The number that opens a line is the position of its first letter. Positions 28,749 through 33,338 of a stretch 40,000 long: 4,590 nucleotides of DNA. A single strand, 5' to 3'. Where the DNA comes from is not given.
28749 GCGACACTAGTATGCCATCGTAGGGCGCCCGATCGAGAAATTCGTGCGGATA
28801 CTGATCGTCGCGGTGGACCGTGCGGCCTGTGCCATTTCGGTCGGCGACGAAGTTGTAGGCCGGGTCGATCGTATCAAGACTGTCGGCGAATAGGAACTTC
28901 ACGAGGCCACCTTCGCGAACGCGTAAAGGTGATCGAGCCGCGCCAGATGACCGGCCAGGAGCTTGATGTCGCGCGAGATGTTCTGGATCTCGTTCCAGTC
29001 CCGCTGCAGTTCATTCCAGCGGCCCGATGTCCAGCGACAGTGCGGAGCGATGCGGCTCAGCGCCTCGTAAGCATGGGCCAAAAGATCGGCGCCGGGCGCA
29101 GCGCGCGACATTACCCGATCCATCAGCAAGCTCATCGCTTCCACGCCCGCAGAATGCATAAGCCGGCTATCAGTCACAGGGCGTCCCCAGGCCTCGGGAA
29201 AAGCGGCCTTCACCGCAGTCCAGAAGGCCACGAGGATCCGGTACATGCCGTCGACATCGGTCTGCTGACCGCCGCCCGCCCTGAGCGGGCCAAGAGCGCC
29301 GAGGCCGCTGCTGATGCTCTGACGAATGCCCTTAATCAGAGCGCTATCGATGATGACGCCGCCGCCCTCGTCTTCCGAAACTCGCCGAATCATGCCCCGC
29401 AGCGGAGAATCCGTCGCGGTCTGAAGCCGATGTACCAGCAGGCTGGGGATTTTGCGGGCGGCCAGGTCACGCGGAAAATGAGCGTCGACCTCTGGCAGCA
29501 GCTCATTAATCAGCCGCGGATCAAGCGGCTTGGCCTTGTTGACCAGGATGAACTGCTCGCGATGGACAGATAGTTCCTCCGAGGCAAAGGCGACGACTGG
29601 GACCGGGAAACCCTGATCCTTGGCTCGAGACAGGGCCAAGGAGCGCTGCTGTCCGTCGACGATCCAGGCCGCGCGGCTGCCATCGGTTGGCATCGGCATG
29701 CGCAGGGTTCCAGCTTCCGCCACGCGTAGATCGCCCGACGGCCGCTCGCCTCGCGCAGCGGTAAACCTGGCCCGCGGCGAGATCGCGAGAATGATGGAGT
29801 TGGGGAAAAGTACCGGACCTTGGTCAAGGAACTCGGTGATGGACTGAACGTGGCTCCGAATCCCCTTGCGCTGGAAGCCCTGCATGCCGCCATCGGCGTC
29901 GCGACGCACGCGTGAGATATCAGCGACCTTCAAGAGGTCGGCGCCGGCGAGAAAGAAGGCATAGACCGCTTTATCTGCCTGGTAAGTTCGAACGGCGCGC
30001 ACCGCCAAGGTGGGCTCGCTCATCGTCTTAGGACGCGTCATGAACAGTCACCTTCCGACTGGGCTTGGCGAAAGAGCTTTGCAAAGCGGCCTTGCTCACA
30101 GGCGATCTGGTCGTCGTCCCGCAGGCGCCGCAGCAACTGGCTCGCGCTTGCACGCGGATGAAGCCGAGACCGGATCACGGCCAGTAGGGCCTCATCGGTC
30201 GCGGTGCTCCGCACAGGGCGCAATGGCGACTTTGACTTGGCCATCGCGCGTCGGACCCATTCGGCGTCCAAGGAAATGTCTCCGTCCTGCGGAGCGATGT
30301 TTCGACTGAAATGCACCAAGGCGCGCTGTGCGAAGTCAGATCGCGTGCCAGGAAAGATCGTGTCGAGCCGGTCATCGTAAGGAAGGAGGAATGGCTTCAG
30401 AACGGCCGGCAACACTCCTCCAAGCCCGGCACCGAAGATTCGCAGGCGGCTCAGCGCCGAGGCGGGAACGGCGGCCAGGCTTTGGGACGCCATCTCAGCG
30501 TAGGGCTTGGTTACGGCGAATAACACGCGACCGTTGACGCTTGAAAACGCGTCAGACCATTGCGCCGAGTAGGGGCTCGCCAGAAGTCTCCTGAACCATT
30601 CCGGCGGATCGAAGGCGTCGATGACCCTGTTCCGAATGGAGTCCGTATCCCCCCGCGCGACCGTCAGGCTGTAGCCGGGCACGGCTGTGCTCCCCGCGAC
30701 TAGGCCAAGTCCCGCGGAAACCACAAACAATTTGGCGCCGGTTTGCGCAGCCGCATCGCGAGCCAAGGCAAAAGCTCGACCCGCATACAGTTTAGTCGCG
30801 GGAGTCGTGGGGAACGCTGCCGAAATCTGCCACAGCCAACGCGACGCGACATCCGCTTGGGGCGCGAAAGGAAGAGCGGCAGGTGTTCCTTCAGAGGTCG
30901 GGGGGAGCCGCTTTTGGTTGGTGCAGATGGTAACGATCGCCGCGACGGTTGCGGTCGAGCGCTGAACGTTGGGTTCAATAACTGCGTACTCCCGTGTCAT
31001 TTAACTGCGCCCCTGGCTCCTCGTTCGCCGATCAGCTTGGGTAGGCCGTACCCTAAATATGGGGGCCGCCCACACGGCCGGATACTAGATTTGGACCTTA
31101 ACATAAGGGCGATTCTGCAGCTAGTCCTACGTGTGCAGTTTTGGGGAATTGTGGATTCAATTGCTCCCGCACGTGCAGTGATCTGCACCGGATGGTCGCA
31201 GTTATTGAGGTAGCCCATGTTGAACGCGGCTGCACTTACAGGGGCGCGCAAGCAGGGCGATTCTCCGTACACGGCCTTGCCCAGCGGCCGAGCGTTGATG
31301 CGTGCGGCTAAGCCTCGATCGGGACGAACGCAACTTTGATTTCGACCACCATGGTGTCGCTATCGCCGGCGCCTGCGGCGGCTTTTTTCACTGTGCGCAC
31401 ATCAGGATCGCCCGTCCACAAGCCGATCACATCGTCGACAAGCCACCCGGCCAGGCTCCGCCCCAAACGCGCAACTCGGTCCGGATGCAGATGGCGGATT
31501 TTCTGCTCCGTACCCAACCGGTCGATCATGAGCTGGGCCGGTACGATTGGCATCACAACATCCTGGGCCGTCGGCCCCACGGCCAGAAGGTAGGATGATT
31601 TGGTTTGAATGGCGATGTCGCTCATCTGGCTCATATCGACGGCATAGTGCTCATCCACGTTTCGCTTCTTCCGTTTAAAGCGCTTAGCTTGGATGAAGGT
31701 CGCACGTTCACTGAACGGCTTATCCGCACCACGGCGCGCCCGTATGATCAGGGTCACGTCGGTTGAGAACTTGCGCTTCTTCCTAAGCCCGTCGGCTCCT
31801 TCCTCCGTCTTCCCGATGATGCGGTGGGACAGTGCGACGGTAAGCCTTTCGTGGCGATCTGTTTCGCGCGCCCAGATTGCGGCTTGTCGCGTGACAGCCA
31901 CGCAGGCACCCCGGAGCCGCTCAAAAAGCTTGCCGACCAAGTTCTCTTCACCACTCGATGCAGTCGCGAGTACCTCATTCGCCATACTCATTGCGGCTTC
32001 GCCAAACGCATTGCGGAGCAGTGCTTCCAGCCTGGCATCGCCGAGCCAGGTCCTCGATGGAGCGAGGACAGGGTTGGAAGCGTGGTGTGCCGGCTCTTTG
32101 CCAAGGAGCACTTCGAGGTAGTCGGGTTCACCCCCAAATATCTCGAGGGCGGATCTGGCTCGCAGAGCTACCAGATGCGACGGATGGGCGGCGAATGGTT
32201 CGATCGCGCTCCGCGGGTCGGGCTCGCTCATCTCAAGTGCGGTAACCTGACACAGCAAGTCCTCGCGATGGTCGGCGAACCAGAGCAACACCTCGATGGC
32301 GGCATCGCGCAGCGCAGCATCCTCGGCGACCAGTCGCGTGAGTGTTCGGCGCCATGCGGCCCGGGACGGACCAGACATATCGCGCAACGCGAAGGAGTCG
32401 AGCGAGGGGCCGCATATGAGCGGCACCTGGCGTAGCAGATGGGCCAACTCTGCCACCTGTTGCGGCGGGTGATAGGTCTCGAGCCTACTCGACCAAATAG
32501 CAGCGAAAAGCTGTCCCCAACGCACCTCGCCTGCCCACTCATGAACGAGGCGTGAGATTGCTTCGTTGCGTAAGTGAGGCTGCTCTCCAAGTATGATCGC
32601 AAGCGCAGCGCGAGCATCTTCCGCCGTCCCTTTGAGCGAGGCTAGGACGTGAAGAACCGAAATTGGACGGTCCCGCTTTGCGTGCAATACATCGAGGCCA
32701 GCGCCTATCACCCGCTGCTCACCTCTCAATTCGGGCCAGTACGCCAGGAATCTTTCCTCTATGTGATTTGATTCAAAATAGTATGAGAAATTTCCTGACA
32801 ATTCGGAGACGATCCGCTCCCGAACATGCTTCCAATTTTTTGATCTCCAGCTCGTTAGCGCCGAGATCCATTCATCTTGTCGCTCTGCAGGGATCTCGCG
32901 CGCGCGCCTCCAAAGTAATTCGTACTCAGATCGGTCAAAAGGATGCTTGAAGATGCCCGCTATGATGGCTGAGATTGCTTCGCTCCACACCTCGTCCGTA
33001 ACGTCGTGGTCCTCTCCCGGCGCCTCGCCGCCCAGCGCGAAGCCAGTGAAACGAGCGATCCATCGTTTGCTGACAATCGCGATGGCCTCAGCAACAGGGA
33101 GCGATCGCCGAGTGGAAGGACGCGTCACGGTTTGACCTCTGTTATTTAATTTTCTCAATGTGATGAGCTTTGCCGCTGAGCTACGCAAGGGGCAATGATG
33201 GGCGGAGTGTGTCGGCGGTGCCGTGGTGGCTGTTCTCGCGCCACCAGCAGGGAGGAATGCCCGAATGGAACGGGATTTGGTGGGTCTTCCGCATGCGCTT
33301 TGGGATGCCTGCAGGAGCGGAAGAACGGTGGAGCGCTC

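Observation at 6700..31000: Complete Dpd-type 7-deazaguanine DNA modification/restriction system carried as island cargo in two convergent operons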

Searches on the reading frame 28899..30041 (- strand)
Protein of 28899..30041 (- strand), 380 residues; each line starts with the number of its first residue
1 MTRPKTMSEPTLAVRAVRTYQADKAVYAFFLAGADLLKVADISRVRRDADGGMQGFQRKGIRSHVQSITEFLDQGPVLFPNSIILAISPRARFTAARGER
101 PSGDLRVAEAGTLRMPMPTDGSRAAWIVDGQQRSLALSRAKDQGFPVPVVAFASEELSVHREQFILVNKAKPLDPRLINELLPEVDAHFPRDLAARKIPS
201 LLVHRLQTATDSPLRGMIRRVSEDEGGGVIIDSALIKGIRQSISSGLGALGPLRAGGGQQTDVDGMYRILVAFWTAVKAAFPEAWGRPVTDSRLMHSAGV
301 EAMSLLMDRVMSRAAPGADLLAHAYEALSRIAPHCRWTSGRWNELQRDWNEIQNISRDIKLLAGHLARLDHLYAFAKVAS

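Call 4: search_protein_families(library=ncbifam, proteins=[window:28899-30041:-])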
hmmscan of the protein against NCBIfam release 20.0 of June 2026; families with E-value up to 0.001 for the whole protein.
window:28899-30041:- (380 aa): 3 families
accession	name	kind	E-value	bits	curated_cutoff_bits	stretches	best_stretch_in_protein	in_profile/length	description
NF041060.1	DpdB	equivalog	6e-127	423.4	300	1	13-366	2-352/352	DGQHR domain-containing protein DpdB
TIGR03187.1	DGQHR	domain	2.6e-54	184.8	58.85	1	16-311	1-276/276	DGQHR domain-containing protein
TIGR04172.1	DGQHR_dnd_1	hypoth_equivalog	2.5e-15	56.4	450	1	16-223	3-214/381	DNA phosphorothioation-associated DGQHR protein 1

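Call 11: search_protein_families(library=padloc, max_evalue=0.01, proteins=[window:28899-30041:-])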
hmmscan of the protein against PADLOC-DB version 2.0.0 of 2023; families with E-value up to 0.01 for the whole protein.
window:28899-30041:- (380 aa): 2 families
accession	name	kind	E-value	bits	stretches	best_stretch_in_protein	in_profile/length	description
PDLC02811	DpdB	-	3.9e-124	412.2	1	11-369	4-361/370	DpdB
PDLC02812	DpdB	-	1.8e-24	84.5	1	11-342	5-339/400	DpdB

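Call 86: search_solved_structures(query=window:28899-30041:-, max_evalue=0.001)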
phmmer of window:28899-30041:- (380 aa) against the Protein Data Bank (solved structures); distinct sequences matched with E-value up to 0.001: 0.

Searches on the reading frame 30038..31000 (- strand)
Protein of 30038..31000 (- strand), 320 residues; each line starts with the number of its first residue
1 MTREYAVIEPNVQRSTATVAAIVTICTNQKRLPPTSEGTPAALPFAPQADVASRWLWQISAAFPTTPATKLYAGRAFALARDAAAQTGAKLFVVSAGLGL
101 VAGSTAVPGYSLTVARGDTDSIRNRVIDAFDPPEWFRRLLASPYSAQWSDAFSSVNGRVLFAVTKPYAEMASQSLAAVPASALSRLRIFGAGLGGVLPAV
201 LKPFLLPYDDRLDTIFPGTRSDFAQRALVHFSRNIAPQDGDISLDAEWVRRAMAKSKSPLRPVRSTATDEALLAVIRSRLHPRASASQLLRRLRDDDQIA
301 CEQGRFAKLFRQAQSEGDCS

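Call 4: search_protein_families(library=ncbifam, proteins=[window:30038-31000:-])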
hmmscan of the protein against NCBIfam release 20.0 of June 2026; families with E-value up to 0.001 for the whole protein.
window:30038-31000:- (320 aa): 0 families

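Call 5: search_protein_families(library=pfam, max_evalue=0.01, proteins=[window:30038-31000:-])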
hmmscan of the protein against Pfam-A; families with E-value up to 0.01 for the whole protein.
window:30038-31000:- (320 aa): 1 family
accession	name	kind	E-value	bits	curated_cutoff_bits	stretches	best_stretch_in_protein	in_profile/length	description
PF21818.3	DUF6884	-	2.7e-07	31.2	30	1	66-120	15-69/135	Family of unknown function (DUF6884)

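Call 11: search_protein_families(library=padloc, max_evalue=0.01, proteins=[window:30038-31000:-])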
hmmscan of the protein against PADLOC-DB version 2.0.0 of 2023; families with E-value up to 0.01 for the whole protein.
window:30038-31000:- (320 aa): 8 families
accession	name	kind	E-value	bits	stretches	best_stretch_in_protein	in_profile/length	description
PDLC02815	DpdC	-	1e-80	269.5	1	17-317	4-309/312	DpdC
PDLC02817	DpdC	-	8.5e-32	108.7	1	21-315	5-295/299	DpdC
PDLC02818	DpdC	-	2.9e-18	64.2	2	22-126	6-115/319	DpdC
PDLC02813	DpdC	-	3.2e-11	41.1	1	54-118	38-102/310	DpdC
PDLC02814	DpdC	-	6.1e-09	34.1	1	165-311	5-146/151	DpdC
PDLC02816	DpdC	-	3.5e-08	31.1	1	63-120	50-107/313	DpdC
PDLC02820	DpdC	-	0.00034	18.6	1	64-122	53-111/165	DpdC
PDLC04712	PDC-M57A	-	0.008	14.5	0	66-116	18-69/138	-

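Call 12: search_protein_families(library=ncbifam, max_evalue=10, proteins=[window:30038-31000:-])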
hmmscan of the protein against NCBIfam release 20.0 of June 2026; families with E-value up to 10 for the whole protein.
window:30038-31000:- (320 aa): 0 families

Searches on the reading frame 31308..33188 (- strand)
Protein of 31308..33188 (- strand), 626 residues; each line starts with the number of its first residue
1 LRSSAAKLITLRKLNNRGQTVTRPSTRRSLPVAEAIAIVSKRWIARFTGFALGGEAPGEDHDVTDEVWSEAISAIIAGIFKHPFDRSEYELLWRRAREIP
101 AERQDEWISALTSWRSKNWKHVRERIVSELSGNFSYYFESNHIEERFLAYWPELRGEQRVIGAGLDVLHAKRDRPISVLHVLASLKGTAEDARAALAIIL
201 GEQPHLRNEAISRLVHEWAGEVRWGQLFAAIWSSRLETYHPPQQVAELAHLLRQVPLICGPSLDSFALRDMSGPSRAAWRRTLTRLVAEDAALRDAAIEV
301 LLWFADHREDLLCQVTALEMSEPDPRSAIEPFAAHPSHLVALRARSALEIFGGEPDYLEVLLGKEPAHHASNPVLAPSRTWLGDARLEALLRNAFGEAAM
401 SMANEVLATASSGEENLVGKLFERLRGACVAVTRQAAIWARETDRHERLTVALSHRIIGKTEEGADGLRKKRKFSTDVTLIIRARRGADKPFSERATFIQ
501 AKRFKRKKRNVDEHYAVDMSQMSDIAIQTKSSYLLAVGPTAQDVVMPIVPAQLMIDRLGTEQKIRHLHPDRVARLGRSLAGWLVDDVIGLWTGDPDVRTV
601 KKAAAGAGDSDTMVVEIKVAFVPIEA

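Call 4: search_protein_families(library=ncbifam, proteins=[window:31308-33188:-])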
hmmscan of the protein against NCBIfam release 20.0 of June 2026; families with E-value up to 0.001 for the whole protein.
window:31308-33188:- (626 aa): 0 families

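Call 5: search_protein_families(library=pfam, max_evalue=0.01, proteins=[window:31308-33188:-])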
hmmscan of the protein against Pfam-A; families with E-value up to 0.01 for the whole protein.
window:31308-33188:- (626 aa): 0 families

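Call 11: search_protein_families(library=padloc, max_evalue=0.01, proteins=[window:31308-33188:-])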
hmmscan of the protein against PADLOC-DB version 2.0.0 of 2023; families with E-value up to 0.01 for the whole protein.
window:31308-33188:- (626 aa): 0 families

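Call 12: search_protein_families(library=ncbifam, max_evalue=10, proteins=[window:31308-33188:-])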
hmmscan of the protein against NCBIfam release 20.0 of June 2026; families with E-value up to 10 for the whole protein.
window:31308-33188:- (626 aa): 0 families

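Call 51: search_solved_structures(query=window:31308-33188:-, max_evalue=1)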
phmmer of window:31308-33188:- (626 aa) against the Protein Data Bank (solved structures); distinct sequences matched with E-value up to 1: 2.
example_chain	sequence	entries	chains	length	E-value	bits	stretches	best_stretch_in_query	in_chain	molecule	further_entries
6m9u_A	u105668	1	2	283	0.83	11.4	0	38-81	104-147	Oxidoreductase, short chain dehydrogenase/reductase family protein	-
6ow4_A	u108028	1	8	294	0.88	11.4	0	38-81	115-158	Oxidoreductase, short chain dehydrogenase/reductase family protein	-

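Call 70: find_homologous_proteins(query=window:31308-33188:-, max_evalue=0.001)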
Query window:31308-33188:- (626 aa): 18 proteins with E <= 0.001 among 8000 candidates.
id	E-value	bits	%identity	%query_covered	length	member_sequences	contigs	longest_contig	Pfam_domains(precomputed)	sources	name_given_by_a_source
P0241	0.0e+0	1352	100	97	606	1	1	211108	-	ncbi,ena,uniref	ncbi:hypothetical protein [Roseococcus sp.]|uniref:hypothetical protein n=1 Tax=Roseococcus sp. TaxI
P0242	1.3e-203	696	58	95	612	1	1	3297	-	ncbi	-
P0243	1.2e-181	624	57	86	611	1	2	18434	-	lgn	-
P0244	3.0e-181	622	54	89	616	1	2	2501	-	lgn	-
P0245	3.0e-177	609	53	89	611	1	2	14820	-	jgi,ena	-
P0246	5.1e-173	595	53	89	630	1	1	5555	-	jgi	jgi:hypothetical protein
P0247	1.1e-172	594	53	89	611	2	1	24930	-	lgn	-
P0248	2.7e-171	589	50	96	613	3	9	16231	-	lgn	-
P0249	4.9e-170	585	52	89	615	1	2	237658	-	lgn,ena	-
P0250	7.3e-166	571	50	89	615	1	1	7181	-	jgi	jgi:hypothetical protein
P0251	1.3e-164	567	51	89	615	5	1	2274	-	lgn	-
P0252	4.0e-150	520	48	89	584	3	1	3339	-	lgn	-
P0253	1.2e-126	442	64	54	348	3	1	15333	-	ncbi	ncbi:hypothetical protein, partial [Mesorhizobium sp. M5C.F.Ca.IN.020.29.1.1]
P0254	3.3e-121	424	43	89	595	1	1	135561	-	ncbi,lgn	-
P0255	7.7e-116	406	42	94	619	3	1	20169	-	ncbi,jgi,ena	jgi:hypothetical protein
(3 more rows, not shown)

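Call 71: find_encoding_contigs(protein=P0241, flank=3000, max_places=2)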
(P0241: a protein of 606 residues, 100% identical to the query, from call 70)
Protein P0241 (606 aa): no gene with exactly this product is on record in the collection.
